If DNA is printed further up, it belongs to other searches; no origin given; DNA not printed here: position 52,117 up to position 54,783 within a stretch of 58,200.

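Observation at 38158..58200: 20-kb single-strand glycan locus with known beta-glucan parts around an uncharacterised three-gene core, two ABC permease pairs, and no ATPase or regulator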

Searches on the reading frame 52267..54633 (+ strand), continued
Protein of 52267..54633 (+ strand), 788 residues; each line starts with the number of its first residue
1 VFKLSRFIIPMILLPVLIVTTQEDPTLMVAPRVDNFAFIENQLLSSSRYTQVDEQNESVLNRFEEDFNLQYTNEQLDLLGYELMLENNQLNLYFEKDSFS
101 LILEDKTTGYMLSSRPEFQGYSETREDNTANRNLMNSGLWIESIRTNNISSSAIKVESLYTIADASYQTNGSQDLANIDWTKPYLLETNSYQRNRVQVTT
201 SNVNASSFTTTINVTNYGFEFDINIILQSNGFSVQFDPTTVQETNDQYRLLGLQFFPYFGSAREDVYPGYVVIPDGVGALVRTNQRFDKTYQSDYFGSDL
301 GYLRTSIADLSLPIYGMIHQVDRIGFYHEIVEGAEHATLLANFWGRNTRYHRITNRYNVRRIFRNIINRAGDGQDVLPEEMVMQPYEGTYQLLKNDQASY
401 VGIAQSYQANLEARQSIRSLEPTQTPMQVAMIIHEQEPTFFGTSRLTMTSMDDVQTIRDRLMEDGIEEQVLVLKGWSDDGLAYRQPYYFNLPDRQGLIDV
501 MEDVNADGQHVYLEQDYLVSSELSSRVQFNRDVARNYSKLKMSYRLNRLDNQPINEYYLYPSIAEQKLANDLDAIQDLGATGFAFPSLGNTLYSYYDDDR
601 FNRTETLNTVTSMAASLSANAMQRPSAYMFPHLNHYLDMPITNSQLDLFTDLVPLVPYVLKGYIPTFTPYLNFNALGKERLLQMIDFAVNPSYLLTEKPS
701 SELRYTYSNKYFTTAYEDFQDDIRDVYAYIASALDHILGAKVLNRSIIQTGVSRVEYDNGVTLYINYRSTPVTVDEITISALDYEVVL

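Call 47: find_homologous_proteins(query=A5, max_evalue=0.00001)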
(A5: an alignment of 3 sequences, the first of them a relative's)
Query A5 (3 sequences) (839 aa, profile of the alignment): 314 proteins with E <= 0.00001 among 8000 candidates; the best 120 are listed.
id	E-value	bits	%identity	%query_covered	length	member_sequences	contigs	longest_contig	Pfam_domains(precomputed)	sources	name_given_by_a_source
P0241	0.0e+0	1103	91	99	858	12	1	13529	PF18952.7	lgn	-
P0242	1.5e-288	978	78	100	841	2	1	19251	PF18952.7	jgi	-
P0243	3.5e-279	947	74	99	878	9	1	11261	PF18952.7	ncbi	-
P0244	1.5e-243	829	61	100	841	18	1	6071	PF18952.7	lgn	-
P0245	3.6e-218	745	54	98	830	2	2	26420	PF18952.7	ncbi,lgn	-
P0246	4.5e-213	728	53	99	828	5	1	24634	PF18952.7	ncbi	-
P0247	2.5e-203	696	51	98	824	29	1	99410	PF18952.7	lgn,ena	-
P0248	2.5e-201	689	52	98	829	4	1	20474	PF18952.7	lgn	-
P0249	1.7e-200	687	48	100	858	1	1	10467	PF18952.7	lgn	-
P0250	2.3e-200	686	47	98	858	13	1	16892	PF18952.7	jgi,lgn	jgi:hypothetical protein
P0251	7.4e-199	681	49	100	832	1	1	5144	PF18952.7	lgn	-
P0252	3.6e-198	679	50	98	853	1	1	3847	PF18952.7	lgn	-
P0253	1.1e-194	667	51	98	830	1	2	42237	PF18952.7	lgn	-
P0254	9.9e-194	664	52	95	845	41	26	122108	PF18952.7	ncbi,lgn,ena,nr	nr:DUF5696 domain-containing protein [uncultured Acetatifactor sp.]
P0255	1.3e-193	664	50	97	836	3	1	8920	PF18952.7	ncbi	-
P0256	3.5e-192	659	51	98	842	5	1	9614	PF18952.7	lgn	-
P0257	4.0e-192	659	48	99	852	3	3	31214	PF18952.7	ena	-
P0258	1.3e-191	657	46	98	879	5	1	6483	PF18952.7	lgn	-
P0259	1.6e-191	657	48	99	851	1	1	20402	PF18952.7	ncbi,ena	-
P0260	1.2e-189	651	49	94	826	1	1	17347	PF18952.7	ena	-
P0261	1.6e-189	650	48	99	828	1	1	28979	PF18952.7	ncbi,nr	ncbi:MAG: DUF5696 domain-containing protein [Firmicutes bacterium]|nr:DUF5696 domain-containing prot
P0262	2.5e-189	650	49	99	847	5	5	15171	PF18952.7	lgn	-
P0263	5.0e-189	649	50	99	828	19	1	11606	PF18952.7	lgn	-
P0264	1.2e-188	647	47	94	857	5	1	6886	PF18952.7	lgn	-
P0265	1.4e-188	647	50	97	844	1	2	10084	PF18952.7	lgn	-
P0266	2.7e-188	646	50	95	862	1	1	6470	PF18952.7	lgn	-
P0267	3.5e-188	646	47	95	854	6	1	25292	PF18952.7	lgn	-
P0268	8.6e-188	645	46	96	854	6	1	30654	PF18952.7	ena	-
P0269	1.4e-187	644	50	94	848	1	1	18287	PF18952.7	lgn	-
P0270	4.3e-187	642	49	97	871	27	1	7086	PF18952.7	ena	-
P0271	6.4e-187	642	47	96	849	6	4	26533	PF18952.7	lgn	-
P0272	9.3e-187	641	49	99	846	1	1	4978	PF18952.7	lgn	-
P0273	1.0e-186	641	46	98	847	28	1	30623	PF18952.7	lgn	-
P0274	6.5e-186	638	49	95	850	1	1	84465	PF18952.7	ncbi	-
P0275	3.2e-185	636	49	99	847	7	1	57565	PF18952.7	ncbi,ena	-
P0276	3.5e-185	636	46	95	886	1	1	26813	PF18952.7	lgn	-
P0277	3.9e-185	636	46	99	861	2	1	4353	PF18952.7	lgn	-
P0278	3.9e-185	636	45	99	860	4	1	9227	PF18952.7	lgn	-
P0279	7.8e-185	635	49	94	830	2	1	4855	PF18952.7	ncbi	-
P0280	2.6e-184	633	49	94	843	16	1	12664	PF18952.7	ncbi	-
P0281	2.7e-184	633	47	95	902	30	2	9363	PF18952.7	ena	-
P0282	3.1e-184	633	44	98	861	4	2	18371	PF18952.7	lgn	-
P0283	4.0e-184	632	47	98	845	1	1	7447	PF18952.7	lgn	-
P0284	6.6e-184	632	48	99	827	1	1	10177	PF18952.7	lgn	-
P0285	9.1e-184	631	47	94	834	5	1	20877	PF18952.7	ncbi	-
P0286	1.6e-183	630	46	94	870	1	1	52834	PF18952.7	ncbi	-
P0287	2.0e-183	630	44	98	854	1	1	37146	PF18952.7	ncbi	-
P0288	2.8e-183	630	48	95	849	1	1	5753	PF18952.7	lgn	-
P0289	3.3e-183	629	48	95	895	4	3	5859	PF18952.7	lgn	-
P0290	5.2e-183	629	47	94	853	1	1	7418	PF18952.7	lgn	-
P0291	6.8e-183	628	48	98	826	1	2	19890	PF18952.7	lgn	-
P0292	1.5e-182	627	48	97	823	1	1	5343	PF18952.7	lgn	-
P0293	5.1e-182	625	44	98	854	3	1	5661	PF18952.7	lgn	-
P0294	5.2e-182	625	48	96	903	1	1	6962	PF18952.7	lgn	-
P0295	2.3e-181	623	46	99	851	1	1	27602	PF18952.7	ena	-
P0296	3.2e-181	623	46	100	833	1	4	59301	PF18952.7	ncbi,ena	-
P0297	6.7e-181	622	46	99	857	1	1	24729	PF18952.7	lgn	-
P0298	1.5e-180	621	46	95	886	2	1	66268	PF18952.7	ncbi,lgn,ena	-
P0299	8.1e-180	618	45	99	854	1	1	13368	PF18952.7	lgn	-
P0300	2.6e-179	616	47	96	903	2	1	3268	PF18952.7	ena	-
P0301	3.0e-179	616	46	99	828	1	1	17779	PF18952.7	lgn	-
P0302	3.2e-178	613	46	99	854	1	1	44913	PF18952.7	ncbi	ncbi:MAG: DUF5696 domain-containing protein [Roseburia sp.]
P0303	5.0e-178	612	47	98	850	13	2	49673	PF18952.7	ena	-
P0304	1.8e-177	610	44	99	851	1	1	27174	PF18952.7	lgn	-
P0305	5.1e-177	609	44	98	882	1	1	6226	PF18952.7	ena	-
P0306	1.9e-176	607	44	98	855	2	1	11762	PF18952.7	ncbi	-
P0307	2.1e-175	604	44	95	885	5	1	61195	PF18952.7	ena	-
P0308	4.2e-175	603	47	98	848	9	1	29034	PF18952.7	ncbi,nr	ncbi:MAG: hypothetical protein IKS11_06060 [Lachnospiraceae bacterium]|nr:hypothetical protein [Lach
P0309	5.9e-173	595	45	94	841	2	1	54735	PF18952.7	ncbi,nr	ncbi:MAG: hypothetical protein K6G60_05720 [Lachnospiraceae bacterium]|nr:hypothetical protein [Lach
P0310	4.4e-172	593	42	99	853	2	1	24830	PF18952.7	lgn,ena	-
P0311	2.4e-171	590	44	99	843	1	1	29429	PF18952.7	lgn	-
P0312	1.5e-170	587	51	86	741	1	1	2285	PF18952.7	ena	-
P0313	1.8e-170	587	42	99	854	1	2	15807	PF18952.7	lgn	-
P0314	2.2e-170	587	45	95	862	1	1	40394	PF18952.7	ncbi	-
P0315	4.6e-167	576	45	94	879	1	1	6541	PF18952.7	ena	-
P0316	1.4e-165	571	42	94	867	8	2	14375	PF18952.7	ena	-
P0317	1.6e-165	571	42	94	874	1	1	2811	PF18952.7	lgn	-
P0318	8.7e-164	565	41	98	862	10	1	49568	PF18952.7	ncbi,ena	-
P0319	2.4e-162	560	44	94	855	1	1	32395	PF18952.7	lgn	-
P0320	4.3e-162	560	42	99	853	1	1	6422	PF18952.7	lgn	-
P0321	1.5e-161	558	41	99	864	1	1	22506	PF18952.7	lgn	-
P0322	2.6e-161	557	41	99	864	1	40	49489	PF18952.7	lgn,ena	-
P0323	3.1e-161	557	41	99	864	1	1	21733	PF18952.7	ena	-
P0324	3.7e-161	556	41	99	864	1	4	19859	PF18952.7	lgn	-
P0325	1.7e-160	554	43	94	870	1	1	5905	PF18952.7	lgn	-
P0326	2.6e-160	554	42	95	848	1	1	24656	PF18952.7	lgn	-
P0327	3.4e-160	553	42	95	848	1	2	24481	PF18952.7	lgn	-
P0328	6.0e-160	552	42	95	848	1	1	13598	PF18952.7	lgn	-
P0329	6.5e-160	552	43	94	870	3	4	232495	PF18952.7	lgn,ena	-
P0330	1.1e-159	552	42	95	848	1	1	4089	PF18952.7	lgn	-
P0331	3.5e-159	550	41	97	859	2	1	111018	PF18952.7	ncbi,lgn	-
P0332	2.1e-158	547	42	95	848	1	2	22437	PF18952.7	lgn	-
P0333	2.1e-158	547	41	98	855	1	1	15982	PF18952.7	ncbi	-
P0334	2.1e-157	544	40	98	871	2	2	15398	PF18952.7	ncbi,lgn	-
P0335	7.1e-157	542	40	98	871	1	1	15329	PF18952.7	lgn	-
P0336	6.7e-156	539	40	98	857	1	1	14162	PF18952.7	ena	-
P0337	2.1e-155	537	41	94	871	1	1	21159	PF18952.7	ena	-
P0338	1.2e-152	528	35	94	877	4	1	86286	PF18952.7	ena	-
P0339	1.1e-150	522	40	98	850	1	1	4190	PF18952.7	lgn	-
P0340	1.8e-148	514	36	98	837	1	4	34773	PF18952.7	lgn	-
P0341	4.3e-146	507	36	94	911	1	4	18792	PF18952.7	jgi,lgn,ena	-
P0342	6.8e-146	506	33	94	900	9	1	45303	PF18952.7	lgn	-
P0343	2.4e-145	504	36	94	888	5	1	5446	PF18952.7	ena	-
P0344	3.2e-144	500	36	95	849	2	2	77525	PF18952.7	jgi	jgi:hypothetical protein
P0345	3.2e-143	497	34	95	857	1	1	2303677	PF18952.7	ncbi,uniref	ncbi:DUF5696 domain-containing protein [Gorillibacterium sp. sgz500922]|uniref:DUF5696 domain-contai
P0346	3.6e-143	497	34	98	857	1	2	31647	PF18952.7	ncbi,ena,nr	ncbi:MAG TPA: hypothetical protein IAA29_17390 [Candidatus Paenibacillus intestinavium]|nr:hypotheti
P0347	1.8e-142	495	34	95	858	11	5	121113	PF18952.7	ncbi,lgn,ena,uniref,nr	ncbi:DUF5696 domain-containing protein [uncultured Paenibacillus sp.]|uniref:DUF5696 domain-containi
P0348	5.8e-142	493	34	94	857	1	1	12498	PF18952.7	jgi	jgi:hypothetical protein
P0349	1.1e-141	492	35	94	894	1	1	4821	PF18952.7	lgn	-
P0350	1.3e-141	492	33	98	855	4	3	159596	PF18952.7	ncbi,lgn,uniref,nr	ncbi:hypothetical protein SAMN05216378_5796 [Paenibacillus catalpae]|uniref:Uncharacterized protein 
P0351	2.2e-141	491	34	95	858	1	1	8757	PF18952.7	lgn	-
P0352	4.3e-141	490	34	94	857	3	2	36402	PF18952.7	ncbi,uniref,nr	ncbi:hypothetical protein FHS18_006772 [Paenibacillus phyllosphaerae]|uniref:Uncharacterized protein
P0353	8.5e-141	489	34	96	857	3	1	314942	PF18952.7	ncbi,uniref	ncbi:DUF5696 domain-containing protein [Gorillibacterium sp. CAU 1737]|uniref:DUF5696 domain-contain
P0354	1.1e-140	489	35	94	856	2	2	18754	PF18952.7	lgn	-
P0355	1.1e-140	489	35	97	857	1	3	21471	PF18952.7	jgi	jgi:hypothetical protein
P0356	1.9e-140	488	35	95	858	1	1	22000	PF18952.7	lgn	-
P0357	2.4e-140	488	34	94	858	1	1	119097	PF18952.7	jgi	jgi:hypothetical protein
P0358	4.9e-140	487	34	96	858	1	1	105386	PF18952.7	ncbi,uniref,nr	ncbi:DUF5696 domain-containing protein [Cohnella nanjingensis]|uniref:Uncharacterized protein n=1 Ta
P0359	5.9e-140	486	34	98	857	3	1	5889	PF18952.7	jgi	jgi:hypothetical protein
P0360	6.0e-140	486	32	76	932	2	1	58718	PF18952.7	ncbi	ncbi:MAG: DUF5696 domain-containing protein [Halanaerobiales bacterium]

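Call 49: find_encoding_contigs(protein=P0302, flank=10000, max_places=1)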
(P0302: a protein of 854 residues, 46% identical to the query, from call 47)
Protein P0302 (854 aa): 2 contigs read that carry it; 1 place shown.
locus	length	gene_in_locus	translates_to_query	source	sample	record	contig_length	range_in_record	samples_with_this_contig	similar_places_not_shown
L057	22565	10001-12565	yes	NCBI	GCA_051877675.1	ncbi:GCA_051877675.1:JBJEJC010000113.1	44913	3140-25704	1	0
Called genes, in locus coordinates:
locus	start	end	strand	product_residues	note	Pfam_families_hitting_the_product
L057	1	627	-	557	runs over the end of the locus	PF03063:Prismane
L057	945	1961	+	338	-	PF00356:LacI, PF00532:Peripla_BP_1, PF13407:Peripla_BP_4 (weak), PF13377:Peripla_BP_3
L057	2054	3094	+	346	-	PF07745:Glyco_hydro_53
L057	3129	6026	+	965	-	PF13416:SBP_bac_8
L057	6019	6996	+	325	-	PF00528:BPD_transp_1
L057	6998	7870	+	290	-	PF00528:BPD_transp_1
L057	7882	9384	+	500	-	PF01436:NHL (faint), PF08450:SGL (weak), PF17170:DUF5128 (weak)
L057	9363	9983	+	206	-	PF04893:Yip1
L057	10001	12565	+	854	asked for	PF18952:DUF5696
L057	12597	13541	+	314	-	PF00528:BPD_transp_1 (weak)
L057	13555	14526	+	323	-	PF00528:BPD_transp_1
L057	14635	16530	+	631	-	PF01547:SBP_bac_1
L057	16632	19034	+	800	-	PF07745:Glyco_hydro_53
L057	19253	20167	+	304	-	PF08220:HTH_DeoR (weak), PF08279:HTH_11, PF19187:HTH_PafC, PF13280:WYL, PF25583:WCX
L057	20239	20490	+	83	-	PF12674:Zn_ribbon_2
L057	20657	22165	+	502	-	PF01145:Band_7, PF15975:Flot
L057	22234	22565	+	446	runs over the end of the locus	PF01554:MatE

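Call 50: find_encoding_contigs(protein=P0360, flank=10000, max_places=1)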
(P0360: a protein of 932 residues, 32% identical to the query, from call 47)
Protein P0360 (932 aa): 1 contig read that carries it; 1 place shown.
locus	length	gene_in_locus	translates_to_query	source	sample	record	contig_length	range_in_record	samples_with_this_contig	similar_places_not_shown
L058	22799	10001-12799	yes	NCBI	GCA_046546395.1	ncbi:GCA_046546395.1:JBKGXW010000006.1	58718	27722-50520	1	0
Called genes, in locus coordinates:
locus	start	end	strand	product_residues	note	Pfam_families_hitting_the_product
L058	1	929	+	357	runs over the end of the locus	PF03786:UxuA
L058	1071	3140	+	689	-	PF03648:Glyco_hydro_67N, PF07488:Glyco_hydro_67M, PF07477:Glyco_hydro_67C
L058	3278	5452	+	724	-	PF00933:Glyco_hydro_3, PF01915:Glyco_hydro_3_C, PF14310:Fn3-like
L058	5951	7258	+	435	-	PF01547:SBP_bac_1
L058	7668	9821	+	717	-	PF01436:NHL (faint), PF04893:Yip1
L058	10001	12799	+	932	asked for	PF18952:DUF5696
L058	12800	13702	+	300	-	PF00528:BPD_transp_1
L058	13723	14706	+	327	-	PF00528:BPD_transp_1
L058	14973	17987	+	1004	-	PF01547:SBP_bac_1, PF13416:SBP_bac_8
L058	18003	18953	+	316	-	PF00528:BPD_transp_1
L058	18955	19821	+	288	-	PF00528:BPD_transp_1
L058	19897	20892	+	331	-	PF00331:Glyco_hydro_10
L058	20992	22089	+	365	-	PF00331:Glyco_hydro_10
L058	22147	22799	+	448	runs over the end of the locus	PF14587:Glyco_hydr_30_2 (faint), PF02055:Glyco_hydro_30 (weak)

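Call 51: find_encoding_contigs(protein=P0358, flank=10000, max_places=1)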
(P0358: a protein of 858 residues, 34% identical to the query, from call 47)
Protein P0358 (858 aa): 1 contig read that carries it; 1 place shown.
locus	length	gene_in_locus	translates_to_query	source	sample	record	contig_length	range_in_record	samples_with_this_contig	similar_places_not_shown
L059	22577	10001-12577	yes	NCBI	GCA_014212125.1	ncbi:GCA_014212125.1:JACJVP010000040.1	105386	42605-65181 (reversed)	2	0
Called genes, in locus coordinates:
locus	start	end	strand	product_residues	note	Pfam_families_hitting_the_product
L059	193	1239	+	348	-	PF00356:LacI, PF13377:Peripla_BP_3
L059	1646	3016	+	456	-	PF01547:SBP_bac_1, PF13416:SBP_bac_8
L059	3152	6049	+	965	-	PF01547:SBP_bac_1, PF13416:SBP_bac_8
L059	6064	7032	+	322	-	PF00528:BPD_transp_1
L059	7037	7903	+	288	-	PF00528:BPD_transp_1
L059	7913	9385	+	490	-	PF01436:NHL (faint)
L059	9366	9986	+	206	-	PF04893:Yip1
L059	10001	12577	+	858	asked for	PF18952:DUF5696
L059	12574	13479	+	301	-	PF00528:BPD_transp_1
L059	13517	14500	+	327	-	PF00528:BPD_transp_1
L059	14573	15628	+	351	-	PF02156:Glyco_hydro_26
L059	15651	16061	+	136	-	PF00165:HTH_AraC (faint), PF12833:HTH_18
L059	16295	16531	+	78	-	PF22266:DUF6953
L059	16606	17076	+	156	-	-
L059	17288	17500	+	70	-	PF14169:YdjO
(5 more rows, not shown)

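Call 52: find_encoding_contigs(protein=P0338, flank=10000, max_places=1)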
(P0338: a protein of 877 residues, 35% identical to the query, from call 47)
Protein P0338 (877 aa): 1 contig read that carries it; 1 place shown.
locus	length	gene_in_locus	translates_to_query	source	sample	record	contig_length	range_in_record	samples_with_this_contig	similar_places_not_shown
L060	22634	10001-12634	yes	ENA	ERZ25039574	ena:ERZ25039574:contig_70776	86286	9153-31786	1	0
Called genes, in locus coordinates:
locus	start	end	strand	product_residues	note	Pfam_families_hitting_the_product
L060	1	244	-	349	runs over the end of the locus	PF01547:SBP_bac_1, PF13416:SBP_bac_8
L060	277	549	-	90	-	-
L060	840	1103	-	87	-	PF11975:Glyco_hydro_4C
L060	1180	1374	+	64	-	PF11975:Glyco_hydro_4C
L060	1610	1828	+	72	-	-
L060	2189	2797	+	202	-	PF01547:SBP_bac_1, PF13416:SBP_bac_8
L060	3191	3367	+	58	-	-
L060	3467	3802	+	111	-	-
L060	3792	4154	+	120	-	-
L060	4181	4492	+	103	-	-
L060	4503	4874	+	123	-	-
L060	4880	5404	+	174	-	PF01547:SBP_bac_1, PF13416:SBP_bac_8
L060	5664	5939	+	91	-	-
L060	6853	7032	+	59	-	-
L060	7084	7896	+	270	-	PF00528:BPD_transp_1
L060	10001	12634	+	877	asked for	PF18952:DUF5696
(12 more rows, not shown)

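Call 56: search_protein_representatives(alignment_id=A2)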
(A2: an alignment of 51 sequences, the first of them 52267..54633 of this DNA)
Query: 51 sequences, 789 profile positions. Proteins with E-value up to 0.001 (for the whole library): 4535; up to 1e-10: 3813; up to 1e-30: 2596. The best 150 are listed.
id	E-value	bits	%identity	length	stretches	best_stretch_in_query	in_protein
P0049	0.0e+00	1301.8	-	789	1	1-788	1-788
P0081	0.0e+00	1244.3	-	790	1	1-788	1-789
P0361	0.0e+00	1148.8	-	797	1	1-788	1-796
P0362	8.7e-277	937.0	-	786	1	1-787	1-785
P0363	1.7e-276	936.0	-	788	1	1-787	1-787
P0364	7.4e-272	920.7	-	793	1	2-788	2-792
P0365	5.3e-267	904.6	-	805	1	1-788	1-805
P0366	3.0e-265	898.8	-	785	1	28-787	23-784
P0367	1.5e-244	830.4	-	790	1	1-787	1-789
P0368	3.8e-244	829.0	-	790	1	2-787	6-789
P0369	1.9e-242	823.4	-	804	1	1-787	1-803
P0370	2.7e-242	822.9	-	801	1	1-787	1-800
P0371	6.2e-239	811.8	-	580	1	210-786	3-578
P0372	4.9e-234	795.6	-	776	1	1-787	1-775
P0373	6.8e-234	795.1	-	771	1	1-787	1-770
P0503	3.4e-92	326.5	-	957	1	207-787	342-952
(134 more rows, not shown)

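Call 71: search_solved_structures(query=L008:14366-15517:+, max_evalue=0.00001)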
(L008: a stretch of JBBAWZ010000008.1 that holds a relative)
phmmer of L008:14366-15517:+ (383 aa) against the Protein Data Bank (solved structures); distinct sequences matched with E-value up to 0.00001: 29.
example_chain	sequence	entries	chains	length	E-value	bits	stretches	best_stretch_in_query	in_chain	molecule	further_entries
3iln_A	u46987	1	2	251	2.2e-58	201.4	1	51-291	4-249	Laminarinase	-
7wwc_A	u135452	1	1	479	4.4e-52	180.7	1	50-290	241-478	beta-1,3(4)-glucanase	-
7ww4_A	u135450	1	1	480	4.4e-52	180.7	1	50-290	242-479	beta-1,3(4)-glucanase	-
5wut_A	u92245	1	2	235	5.1e-46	160.7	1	55-290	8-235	ULam111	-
6xof_A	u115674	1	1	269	3.3e-44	154.8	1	42-290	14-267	GH16 family protein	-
6xqf_A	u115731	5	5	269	1.5e-43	152.6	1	42-290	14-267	GH16 family protein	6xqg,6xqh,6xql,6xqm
8va4_A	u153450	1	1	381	4.8e-40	141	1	64-290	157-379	Glycoside hydrolase family 16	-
6jh5_A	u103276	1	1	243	4.3e-35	124.7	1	51-291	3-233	LamCAT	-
2vy0_A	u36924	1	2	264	1.8e-34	122.7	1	49-291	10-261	ENDO-BETA-1,3-GLUCANASE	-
6jhj_A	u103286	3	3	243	2.5e-34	122.2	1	51-291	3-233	LamCAT | laminarinase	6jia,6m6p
4crq_A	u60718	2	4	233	5.7e-33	117.7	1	54-290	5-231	ENDO-1,3-BETA-GLUCANASE, FAMILY GH16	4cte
3azx_A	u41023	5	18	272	2.7e-32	115.5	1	51-290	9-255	Laminarinase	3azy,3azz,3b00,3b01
4dfs_A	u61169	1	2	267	2.9e-32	115.4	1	51-290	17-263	Glycoside hydrolase, family 16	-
2hyk_A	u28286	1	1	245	1.1e-31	113.5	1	52-290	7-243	Beta-1,3-glucanase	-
9voq_A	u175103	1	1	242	1.2e-31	113.4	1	55-290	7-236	Beta-1,3-glucanase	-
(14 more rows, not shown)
